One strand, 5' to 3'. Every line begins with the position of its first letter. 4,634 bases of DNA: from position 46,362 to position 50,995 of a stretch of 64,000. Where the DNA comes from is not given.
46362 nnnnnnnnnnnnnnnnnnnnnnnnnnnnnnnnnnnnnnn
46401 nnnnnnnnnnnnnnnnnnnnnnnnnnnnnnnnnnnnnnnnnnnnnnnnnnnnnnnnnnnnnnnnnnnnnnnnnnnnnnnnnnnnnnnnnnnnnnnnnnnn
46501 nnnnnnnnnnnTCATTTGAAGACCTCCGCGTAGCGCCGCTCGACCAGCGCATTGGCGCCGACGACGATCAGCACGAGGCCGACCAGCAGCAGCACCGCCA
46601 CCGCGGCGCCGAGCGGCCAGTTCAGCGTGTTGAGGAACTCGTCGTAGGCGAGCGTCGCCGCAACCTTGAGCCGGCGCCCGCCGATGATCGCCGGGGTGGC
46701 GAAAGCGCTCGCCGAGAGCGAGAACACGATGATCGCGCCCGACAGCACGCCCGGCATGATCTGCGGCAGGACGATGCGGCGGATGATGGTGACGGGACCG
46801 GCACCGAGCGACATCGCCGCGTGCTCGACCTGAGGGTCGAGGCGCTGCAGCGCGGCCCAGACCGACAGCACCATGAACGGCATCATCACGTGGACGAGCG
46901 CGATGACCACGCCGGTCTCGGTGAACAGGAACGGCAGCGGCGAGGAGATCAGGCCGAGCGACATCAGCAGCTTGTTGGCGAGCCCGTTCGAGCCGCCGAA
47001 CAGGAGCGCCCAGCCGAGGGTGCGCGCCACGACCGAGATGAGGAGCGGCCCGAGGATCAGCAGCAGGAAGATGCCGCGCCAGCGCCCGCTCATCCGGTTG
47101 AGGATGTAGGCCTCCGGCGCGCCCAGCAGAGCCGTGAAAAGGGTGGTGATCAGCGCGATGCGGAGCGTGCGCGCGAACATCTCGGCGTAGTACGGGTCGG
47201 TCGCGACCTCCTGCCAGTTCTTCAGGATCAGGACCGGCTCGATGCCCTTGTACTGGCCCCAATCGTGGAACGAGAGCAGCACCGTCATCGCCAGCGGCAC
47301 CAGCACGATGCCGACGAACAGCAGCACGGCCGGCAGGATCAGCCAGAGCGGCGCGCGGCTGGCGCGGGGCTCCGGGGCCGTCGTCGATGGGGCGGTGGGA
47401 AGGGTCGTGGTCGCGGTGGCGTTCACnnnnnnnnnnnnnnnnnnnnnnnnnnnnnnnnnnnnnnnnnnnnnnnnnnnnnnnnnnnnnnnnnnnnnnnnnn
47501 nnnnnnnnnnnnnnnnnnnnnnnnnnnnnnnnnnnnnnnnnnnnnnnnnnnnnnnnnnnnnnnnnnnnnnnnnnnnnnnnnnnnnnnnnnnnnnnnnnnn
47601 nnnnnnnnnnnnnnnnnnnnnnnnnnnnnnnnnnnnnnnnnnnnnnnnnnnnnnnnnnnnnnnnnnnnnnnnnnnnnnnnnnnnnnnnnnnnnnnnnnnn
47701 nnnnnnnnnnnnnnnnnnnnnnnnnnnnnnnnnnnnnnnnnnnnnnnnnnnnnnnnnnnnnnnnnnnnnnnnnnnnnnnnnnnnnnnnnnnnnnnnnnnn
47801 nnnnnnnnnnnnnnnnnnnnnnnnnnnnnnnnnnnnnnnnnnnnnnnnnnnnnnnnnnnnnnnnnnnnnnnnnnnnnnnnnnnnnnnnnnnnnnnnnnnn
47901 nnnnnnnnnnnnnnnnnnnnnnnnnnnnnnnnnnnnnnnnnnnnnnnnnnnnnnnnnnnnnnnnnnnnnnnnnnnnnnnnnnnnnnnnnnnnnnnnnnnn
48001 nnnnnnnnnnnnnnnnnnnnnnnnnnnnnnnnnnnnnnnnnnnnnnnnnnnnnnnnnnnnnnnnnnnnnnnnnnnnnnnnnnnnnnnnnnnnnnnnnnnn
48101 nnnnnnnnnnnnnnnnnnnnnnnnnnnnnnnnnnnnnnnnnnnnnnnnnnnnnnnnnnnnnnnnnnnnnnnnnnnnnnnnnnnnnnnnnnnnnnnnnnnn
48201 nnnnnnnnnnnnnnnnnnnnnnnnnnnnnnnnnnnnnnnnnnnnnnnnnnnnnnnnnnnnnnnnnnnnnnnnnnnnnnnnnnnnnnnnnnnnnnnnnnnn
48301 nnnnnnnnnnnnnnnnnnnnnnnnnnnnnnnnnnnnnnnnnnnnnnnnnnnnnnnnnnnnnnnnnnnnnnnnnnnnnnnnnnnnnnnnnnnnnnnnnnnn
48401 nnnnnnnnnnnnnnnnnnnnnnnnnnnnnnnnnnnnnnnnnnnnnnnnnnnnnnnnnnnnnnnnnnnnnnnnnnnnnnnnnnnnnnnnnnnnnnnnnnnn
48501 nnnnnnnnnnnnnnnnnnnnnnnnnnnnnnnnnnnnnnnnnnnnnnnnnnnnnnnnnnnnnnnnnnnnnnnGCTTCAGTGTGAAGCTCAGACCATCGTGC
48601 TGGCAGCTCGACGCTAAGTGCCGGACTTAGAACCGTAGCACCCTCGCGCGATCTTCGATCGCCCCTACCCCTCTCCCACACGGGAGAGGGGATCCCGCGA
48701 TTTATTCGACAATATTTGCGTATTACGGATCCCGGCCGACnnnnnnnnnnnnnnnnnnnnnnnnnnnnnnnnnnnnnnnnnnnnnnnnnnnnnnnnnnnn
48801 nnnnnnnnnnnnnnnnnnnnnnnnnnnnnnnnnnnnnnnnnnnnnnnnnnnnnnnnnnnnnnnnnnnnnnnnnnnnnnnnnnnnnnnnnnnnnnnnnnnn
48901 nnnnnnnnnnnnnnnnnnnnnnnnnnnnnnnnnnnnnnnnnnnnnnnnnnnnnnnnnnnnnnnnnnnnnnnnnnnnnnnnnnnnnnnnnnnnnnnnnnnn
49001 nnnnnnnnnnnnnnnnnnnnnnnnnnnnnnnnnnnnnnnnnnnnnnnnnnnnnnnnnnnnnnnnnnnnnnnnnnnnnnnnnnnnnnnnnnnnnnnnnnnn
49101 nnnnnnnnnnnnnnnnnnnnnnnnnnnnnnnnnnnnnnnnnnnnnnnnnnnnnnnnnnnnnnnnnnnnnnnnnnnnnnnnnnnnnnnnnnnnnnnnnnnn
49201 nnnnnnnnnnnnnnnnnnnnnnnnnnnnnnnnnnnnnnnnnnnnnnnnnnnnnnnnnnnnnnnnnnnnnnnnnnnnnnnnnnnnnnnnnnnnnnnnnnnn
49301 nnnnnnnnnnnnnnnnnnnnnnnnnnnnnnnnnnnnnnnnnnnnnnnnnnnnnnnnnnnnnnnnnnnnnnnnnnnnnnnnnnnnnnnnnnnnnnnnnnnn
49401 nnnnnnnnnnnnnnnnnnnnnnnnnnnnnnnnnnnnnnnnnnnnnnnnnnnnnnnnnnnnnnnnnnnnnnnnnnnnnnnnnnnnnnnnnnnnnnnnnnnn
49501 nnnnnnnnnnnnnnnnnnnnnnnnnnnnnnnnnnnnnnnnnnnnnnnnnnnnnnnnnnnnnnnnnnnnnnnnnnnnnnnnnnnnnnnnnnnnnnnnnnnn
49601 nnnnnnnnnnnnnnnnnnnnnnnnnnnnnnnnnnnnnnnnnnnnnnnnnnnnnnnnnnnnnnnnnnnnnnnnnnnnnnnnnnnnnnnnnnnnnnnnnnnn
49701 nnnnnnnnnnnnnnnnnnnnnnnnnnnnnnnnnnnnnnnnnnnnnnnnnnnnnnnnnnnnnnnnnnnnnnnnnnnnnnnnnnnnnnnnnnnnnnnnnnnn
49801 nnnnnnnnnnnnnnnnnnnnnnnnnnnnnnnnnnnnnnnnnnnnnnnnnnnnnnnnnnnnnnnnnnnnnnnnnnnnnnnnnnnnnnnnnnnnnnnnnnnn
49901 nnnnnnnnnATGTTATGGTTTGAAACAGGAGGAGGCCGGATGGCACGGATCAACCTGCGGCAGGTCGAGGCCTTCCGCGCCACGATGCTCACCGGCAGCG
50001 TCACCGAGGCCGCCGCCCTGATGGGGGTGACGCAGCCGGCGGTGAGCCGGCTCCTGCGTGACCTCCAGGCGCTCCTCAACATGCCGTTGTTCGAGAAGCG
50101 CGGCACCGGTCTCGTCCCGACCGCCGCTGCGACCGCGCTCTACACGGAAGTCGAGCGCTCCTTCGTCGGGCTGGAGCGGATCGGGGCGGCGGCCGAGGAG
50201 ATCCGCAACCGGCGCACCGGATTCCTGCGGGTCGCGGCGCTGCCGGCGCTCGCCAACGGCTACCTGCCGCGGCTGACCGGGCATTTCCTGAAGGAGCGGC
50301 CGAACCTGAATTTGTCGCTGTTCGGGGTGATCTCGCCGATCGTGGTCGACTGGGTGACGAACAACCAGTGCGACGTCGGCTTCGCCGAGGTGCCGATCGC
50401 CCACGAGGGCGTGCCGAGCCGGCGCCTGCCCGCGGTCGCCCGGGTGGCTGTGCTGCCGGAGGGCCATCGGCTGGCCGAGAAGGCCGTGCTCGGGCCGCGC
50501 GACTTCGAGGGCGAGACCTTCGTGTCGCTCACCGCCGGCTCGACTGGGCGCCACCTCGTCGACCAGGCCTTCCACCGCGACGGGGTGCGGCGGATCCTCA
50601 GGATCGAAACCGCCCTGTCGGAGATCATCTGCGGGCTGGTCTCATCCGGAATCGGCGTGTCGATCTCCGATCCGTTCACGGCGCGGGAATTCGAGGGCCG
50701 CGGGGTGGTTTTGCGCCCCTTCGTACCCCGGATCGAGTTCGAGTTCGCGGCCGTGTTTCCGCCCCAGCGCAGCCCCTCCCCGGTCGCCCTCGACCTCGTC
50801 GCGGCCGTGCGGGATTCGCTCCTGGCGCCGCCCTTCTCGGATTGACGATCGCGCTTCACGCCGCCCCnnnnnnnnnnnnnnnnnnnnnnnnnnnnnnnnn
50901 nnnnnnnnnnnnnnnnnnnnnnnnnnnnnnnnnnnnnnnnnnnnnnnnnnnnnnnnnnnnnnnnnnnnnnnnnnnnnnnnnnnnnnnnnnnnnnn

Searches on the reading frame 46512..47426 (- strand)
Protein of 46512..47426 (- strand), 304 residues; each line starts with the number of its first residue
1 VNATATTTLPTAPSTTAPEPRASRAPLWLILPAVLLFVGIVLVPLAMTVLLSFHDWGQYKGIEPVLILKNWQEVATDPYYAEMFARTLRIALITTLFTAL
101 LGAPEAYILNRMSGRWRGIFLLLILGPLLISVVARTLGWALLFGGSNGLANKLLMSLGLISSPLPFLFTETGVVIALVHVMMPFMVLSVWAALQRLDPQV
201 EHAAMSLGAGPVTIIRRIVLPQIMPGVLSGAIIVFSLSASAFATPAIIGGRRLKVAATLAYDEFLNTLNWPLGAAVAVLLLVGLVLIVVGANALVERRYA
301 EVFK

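Call 15: search_protein_families(library=pfam, proteins=[window:46512-47426:-], max_evalue=0.00001)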
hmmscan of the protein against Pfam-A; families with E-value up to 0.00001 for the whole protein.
window:46512-47426:- (304 aa): 1 family
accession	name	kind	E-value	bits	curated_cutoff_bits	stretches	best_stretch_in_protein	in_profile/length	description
PF00528.27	BPD_transp_1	-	1e-12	48.6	26.4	1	127-299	37-182/184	Binding-protein-dependent transport system inner membrane component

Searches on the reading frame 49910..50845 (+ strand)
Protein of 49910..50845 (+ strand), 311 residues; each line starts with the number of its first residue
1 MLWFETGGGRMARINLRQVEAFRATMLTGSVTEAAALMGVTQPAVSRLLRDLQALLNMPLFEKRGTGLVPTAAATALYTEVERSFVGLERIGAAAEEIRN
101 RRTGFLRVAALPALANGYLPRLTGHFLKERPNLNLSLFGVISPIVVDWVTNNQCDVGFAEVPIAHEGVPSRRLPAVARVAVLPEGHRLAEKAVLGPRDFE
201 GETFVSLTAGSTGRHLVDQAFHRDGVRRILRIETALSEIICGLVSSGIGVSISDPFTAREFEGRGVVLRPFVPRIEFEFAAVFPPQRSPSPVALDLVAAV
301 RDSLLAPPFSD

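Call 15: search_protein_families(library=pfam, proteins=[window:49910-50845:+], max_evalue=0.00001)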
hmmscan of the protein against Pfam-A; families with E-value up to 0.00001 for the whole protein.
window:49910-50845:+ (311 aa): 2 families
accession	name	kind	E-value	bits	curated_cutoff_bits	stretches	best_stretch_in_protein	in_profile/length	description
PF03466.25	LysR_substrate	-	7.2e-37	127.2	28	1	101-303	3-207/209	LysR substrate binding domain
PF00126.33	HTH_1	-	2.7e-16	59.7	26.6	1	16-74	1-59/60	Bacterial regulatory helix-turn-helix protein, lysR family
